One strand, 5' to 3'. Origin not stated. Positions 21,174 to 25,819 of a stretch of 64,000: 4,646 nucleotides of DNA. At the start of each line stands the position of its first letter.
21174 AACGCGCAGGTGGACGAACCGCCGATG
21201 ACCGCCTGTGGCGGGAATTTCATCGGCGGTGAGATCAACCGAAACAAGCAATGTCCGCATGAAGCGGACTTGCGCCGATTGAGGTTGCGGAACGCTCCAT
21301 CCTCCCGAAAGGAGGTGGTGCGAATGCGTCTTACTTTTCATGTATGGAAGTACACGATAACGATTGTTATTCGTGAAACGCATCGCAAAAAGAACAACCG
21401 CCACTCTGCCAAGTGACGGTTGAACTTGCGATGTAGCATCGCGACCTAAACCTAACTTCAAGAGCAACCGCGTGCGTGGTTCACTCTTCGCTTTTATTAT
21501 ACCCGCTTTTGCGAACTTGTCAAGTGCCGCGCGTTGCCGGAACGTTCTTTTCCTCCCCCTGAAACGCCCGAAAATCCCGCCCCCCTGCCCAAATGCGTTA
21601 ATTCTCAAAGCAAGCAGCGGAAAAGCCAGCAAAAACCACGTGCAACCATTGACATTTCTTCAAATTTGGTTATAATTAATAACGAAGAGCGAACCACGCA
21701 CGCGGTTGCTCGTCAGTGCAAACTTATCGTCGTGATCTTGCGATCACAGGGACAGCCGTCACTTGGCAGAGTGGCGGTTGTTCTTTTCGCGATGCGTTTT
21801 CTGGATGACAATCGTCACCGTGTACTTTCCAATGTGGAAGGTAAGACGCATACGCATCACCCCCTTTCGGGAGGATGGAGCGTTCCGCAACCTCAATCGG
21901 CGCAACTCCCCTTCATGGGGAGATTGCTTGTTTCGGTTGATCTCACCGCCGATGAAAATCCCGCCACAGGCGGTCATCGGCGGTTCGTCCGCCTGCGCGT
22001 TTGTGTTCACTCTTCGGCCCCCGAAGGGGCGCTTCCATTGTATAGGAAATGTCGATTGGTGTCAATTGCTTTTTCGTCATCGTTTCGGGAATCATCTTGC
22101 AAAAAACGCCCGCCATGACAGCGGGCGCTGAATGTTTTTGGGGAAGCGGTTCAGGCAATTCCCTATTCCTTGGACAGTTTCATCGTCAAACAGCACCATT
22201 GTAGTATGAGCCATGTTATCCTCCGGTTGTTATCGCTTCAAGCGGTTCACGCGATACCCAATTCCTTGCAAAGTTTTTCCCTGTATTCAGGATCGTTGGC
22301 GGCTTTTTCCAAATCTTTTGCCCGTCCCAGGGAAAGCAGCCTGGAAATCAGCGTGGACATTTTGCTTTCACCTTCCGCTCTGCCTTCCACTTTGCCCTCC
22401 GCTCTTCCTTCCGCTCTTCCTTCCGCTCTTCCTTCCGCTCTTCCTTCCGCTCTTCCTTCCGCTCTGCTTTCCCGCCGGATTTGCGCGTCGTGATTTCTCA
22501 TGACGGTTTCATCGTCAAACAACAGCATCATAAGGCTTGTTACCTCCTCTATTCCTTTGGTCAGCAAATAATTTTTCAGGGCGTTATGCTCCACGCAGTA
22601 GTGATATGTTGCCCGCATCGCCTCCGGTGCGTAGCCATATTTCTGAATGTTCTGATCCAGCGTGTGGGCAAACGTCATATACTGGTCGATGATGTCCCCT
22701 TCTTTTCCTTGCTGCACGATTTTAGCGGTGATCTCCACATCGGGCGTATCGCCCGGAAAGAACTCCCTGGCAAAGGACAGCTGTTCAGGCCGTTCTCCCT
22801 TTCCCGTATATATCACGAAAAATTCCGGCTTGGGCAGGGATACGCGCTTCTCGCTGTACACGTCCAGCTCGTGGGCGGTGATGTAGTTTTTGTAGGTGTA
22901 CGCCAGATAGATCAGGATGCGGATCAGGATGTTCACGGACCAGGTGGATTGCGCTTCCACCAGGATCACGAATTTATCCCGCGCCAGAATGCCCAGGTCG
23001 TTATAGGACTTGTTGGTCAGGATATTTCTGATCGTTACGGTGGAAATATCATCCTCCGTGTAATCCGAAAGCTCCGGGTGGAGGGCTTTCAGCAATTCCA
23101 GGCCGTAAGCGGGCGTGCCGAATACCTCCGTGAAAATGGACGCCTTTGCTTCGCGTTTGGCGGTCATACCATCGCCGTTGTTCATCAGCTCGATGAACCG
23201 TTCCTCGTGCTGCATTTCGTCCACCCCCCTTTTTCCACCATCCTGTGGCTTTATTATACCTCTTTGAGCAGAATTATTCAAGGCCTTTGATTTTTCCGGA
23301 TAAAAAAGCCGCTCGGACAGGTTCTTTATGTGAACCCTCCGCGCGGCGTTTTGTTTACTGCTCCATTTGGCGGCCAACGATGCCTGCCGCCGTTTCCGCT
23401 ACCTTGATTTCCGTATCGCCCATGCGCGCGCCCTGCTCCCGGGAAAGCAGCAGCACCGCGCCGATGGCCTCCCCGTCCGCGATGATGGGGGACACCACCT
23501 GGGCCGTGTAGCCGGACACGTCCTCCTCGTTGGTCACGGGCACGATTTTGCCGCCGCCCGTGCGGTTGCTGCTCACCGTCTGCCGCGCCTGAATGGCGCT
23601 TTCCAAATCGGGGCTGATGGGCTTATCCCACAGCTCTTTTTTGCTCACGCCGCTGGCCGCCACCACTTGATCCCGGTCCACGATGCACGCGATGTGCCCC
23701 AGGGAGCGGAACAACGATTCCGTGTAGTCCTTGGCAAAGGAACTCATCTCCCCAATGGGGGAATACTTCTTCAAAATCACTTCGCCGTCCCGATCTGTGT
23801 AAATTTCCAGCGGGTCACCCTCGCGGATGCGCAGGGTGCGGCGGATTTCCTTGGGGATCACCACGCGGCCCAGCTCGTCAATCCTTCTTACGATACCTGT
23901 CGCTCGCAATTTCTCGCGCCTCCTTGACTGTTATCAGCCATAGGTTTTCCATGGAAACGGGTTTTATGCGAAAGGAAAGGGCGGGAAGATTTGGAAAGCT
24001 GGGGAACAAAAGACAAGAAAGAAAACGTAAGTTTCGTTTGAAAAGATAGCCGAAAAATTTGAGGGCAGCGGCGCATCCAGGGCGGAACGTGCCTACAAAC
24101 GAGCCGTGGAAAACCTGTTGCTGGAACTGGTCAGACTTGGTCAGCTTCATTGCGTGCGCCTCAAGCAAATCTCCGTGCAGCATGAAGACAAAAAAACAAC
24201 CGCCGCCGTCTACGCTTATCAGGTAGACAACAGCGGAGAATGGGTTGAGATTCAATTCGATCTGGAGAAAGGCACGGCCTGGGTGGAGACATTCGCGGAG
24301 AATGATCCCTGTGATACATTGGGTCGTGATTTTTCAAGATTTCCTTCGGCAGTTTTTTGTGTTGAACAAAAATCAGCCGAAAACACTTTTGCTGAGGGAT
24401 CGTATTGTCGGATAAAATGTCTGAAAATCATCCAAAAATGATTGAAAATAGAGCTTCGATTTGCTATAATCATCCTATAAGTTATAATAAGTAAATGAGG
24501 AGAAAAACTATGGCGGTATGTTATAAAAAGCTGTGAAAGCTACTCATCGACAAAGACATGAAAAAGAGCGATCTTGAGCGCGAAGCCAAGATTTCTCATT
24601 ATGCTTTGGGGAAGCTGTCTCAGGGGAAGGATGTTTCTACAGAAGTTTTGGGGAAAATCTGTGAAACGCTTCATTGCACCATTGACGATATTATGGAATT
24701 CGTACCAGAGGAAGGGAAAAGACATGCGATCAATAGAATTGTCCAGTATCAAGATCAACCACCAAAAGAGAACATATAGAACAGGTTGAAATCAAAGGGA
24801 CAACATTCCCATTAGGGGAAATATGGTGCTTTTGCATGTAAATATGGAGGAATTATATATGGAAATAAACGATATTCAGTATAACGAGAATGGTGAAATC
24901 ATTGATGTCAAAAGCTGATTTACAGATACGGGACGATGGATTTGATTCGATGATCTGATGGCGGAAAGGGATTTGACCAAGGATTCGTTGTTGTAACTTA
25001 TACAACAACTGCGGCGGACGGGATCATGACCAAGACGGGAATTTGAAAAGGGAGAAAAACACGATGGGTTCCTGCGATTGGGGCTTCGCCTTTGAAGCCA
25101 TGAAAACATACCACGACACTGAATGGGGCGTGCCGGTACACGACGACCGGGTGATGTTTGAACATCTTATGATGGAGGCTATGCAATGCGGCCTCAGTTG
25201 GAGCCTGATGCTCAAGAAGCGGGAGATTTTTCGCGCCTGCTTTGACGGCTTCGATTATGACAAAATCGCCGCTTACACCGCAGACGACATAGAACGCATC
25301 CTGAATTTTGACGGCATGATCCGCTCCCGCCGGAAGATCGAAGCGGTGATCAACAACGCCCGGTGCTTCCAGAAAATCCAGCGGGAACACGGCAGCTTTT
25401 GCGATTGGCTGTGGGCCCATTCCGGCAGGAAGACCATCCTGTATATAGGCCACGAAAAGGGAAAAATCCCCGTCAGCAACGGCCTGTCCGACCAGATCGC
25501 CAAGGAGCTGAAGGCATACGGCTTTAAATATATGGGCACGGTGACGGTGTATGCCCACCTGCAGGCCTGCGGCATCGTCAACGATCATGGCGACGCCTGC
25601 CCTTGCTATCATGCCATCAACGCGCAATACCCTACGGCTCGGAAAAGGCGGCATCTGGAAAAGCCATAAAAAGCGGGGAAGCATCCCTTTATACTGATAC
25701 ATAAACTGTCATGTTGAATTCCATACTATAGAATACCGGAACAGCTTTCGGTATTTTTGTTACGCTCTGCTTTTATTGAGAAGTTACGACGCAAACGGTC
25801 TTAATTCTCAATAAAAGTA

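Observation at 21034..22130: Mirror-duplicated small-ORF / antisense-RNA locus with type I toxin-antitoxin layout but an atypical cationic peptide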

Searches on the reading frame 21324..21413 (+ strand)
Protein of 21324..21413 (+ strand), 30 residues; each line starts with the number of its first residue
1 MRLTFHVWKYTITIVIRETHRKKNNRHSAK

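Call 29: search_protein_families(library=pfam, proteins=[window:21324-21413:+], max_evalue=10)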
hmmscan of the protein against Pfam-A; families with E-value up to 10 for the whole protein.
seq(30 aa): 0 families

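Call 64: predict_structure(alignment_id=A5)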
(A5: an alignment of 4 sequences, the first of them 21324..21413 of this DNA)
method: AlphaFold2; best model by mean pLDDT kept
length: 30 residues; sequences in the alignment: 4
mean_pLDDT: 73.7   pTM: 0.27
mean pLDDT of the five models: 73.7, 72.8, 72.7, 72.4, 72.1
residues with pLDDT >= 90: 6; 70-90: 11; 50-70: 12; < 50: 1
segments of 3 or more residues with pLDDT < 50: none
pLDDT, mean of each block of 10 residues (from residue 1): 87 79 54
secondary structure, 60 per line:
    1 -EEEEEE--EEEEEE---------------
elements in order: E2-7 E10-15

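Call 65: search_protein_representatives(alignment_id=A5)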
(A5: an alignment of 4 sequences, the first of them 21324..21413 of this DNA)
Query: 4 sequences, 75 profile positions. Proteins with E-value up to 0.001 (for the whole library): 115; up to 1e-10: 13; up to 1e-30: 0. The best 115 are listed.
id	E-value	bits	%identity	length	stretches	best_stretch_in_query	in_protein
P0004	6.7e-17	77.3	-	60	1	29-74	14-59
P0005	2.1e-16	75.7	-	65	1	11-67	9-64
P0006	1.9e-14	69.4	-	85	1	11-63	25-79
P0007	2.0e-13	66.1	-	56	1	13-68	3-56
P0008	7.6e-13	64.3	-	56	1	12-68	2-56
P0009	9.0e-13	64.1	-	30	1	39-68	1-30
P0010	1.3e-12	63.5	-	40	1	37-73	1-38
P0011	2.2e-12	62.8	-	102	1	10-68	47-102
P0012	2.4e-12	62.7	-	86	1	15-68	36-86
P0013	5.6e-12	61.5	-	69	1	18-68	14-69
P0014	4.5e-11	58.6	-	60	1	29-68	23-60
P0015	4.9e-11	58.5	-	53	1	34-67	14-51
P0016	9.1e-11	57.6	-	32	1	37-68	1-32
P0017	1.5e-10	57.0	-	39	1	37-74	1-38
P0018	5.2e-10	55.2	-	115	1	14-68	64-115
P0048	3.4e-06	43.0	-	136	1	31-68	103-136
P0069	2.6e-05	40.2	-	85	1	25-68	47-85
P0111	5.3e-04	36.0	-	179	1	24-68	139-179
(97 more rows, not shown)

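Call 73: find_encoding_contigs(protein=P0069, flank=4000, max_places=3)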
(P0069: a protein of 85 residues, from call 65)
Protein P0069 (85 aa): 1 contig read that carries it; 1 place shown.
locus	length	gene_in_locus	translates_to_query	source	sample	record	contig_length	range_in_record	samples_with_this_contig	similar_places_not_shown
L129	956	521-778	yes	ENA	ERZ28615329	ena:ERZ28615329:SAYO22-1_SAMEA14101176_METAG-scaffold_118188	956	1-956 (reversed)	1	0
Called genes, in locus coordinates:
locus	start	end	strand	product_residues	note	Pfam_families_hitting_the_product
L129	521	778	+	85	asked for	-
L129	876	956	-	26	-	?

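Call 76: find_encoding_contigs(protein=P0111, flank=4000, max_places=3)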
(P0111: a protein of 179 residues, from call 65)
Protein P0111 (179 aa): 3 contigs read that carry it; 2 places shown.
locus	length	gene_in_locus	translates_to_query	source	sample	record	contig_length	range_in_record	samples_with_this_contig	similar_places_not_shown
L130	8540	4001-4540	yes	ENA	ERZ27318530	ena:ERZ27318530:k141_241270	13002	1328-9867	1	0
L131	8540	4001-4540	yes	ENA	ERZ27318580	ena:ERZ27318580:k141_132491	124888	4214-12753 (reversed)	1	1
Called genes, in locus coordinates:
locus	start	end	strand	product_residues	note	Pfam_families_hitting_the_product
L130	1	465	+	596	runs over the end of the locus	?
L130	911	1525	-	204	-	PF12844:HTH_19 (weak), PF13560:HTH_31, PF01381:HTH_3, PF00717:Peptidase_S24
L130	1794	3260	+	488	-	PF13481:AAA_25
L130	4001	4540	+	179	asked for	-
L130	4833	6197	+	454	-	PF01488:Shikimate_DH (faint), PF02254:TrkA_N, PF03435:Sacchrp_dh_NADP (faint), PF03721:UDPG_MGDP_dh_N (faint), PF03807:F420_oxidored (faint), PF02080:TrkA_C, PF02254:TrkA_N, PF02080:TrkA_C, +2 more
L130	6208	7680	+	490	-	PF02386:TrkH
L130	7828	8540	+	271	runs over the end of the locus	PF01522:Polysacc_deac_1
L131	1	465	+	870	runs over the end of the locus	PF02861:Clp_N, PF23569:NBD_SMAX1, PF00004:AAA, PF17871:AAA_lid_9, PF00004:AAA, PF07724:AAA_2, PF07728:AAA_5, PF10431:ClpB_D2-small, +11 more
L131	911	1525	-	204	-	PF12844:HTH_19 (weak), PF13560:HTH_31, PF01381:HTH_3, PF00717:Peptidase_S24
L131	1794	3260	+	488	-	PF13481:AAA_25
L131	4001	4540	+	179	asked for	-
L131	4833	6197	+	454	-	PF01488:Shikimate_DH (faint), PF02254:TrkA_N, PF03435:Sacchrp_dh_NADP (faint), PF03721:UDPG_MGDP_dh_N (faint), PF03807:F420_oxidored (faint), PF02080:TrkA_C, PF02254:TrkA_N, PF02080:TrkA_C, +2 more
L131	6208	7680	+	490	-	PF02386:TrkH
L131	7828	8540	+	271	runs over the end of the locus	PF01522:Polysacc_deac_1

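Call 77: find_encoding_contigs(protein=P0048, flank=4000, max_places=3)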
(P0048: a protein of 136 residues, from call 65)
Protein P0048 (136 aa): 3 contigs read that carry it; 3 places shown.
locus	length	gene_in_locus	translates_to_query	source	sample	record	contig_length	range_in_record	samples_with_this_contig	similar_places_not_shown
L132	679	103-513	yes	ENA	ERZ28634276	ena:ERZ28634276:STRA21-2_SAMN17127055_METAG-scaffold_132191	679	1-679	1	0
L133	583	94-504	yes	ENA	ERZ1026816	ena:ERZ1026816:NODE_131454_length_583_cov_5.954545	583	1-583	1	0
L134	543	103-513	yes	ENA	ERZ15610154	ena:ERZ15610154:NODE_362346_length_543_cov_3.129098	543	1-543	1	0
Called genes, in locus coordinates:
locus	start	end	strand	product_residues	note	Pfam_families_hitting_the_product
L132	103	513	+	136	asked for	-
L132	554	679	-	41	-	?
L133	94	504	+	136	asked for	-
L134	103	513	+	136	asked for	-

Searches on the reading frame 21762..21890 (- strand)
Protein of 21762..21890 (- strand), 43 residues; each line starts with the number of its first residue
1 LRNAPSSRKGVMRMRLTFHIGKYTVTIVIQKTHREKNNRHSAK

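Call 30: find_homologous_proteins(query=window:21762-21890:-, max_evalue=10)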
Query seq(43 aa) (43 aa): 3 proteins with E <= 10 among 3 candidates.
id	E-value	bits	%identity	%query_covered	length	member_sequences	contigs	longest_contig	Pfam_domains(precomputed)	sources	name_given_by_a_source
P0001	2.8e-11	59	100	70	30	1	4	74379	-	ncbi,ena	-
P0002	5.9e-11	58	86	81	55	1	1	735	-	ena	-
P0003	1.6e-7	48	60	98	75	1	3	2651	-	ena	-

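Call 33: list_cluster_members(proteins=[P0001, P0002, P0003, window:21324-21413:+])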
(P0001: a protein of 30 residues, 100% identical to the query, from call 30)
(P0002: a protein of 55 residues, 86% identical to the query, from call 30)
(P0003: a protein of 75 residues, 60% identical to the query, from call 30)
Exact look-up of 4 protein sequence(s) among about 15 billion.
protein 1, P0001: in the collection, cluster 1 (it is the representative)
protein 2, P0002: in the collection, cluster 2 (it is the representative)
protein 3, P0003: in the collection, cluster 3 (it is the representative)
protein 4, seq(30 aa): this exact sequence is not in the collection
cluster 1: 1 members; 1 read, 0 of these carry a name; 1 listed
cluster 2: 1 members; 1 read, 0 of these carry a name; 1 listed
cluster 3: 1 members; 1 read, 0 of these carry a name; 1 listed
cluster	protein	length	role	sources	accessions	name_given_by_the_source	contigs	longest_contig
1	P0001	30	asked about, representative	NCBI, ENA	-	-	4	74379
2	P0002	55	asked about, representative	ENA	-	-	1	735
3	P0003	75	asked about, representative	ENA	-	-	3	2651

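Call 34: find_encoding_contigs(protein=P0003, flank=3000, max_places=4)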
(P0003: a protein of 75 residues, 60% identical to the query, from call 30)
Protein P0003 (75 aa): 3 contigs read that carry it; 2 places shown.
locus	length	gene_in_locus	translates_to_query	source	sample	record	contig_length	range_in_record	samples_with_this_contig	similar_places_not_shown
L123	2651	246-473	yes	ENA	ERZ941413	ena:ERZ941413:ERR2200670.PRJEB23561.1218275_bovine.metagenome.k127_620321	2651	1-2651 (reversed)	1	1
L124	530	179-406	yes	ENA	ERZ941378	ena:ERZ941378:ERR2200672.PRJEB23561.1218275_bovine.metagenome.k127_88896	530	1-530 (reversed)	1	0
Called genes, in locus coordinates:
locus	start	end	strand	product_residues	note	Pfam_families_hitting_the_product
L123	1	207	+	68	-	?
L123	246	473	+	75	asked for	-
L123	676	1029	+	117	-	PF12666:PrgI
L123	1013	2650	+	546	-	?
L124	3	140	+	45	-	?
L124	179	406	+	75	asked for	-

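Call 35: find_encoding_contigs(protein=P0001, flank=6000, max_places=4)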
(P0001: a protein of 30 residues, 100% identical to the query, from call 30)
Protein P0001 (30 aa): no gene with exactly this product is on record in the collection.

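Call 37: find_encoding_contigs(protein=P0002, flank=3000, max_places=3)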
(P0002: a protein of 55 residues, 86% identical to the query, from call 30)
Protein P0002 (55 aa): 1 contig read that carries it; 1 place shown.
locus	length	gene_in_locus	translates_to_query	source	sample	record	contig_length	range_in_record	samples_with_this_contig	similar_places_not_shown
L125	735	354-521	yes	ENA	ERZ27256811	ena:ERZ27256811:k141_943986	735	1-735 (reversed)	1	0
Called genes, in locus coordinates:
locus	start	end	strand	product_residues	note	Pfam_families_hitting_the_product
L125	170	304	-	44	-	-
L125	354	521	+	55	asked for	-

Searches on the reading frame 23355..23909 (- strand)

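Call 48: search_protein_families(library=pfam, proteins=[window:23355-23909:-], max_evalue=0.001)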
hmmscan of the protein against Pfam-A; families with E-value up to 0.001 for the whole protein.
window:23355-23909:- (184 aa): 2 families
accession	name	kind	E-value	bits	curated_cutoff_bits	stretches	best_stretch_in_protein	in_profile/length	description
PF15714.11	SpoVT_C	-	7.3e-45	152.6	27.5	1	54-183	1-128/128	Stage V sporulation protein T C-terminal, transcription factor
PF04014.23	MazE_antitoxin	-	5.9e-14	52.2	24.7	1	7-51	1-45/48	Antidote-toxin recognition MazE, bacterial antitoxin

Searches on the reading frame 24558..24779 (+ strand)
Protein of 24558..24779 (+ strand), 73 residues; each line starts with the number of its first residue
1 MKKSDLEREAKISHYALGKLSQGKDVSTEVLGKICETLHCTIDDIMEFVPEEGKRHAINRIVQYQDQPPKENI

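Call 48: search_protein_families(library=pfam, proteins=[window:24558-24779:+], max_evalue=0.001)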
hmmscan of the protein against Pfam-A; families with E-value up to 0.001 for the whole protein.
window:24558-24779:+ (73 aa): 1 family
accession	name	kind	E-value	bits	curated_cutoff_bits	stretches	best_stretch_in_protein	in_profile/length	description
PF13443.12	HTH_26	-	1.4e-13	51.3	22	1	1-51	11-63/63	Cro/C1-type HTH DNA-binding domain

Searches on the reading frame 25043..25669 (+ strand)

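Call 48: search_protein_families(library=pfam, proteins=[window:25043-25669:+], max_evalue=0.001)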
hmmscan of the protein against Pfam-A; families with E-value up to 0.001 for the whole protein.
window:25043-25669:+ (208 aa): 1 family
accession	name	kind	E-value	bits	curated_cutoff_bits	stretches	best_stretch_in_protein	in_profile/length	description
PF03352.18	Adenine_glyco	-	3.6e-65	219.6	25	1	18-188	6-176/177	Methyladenine glycosylase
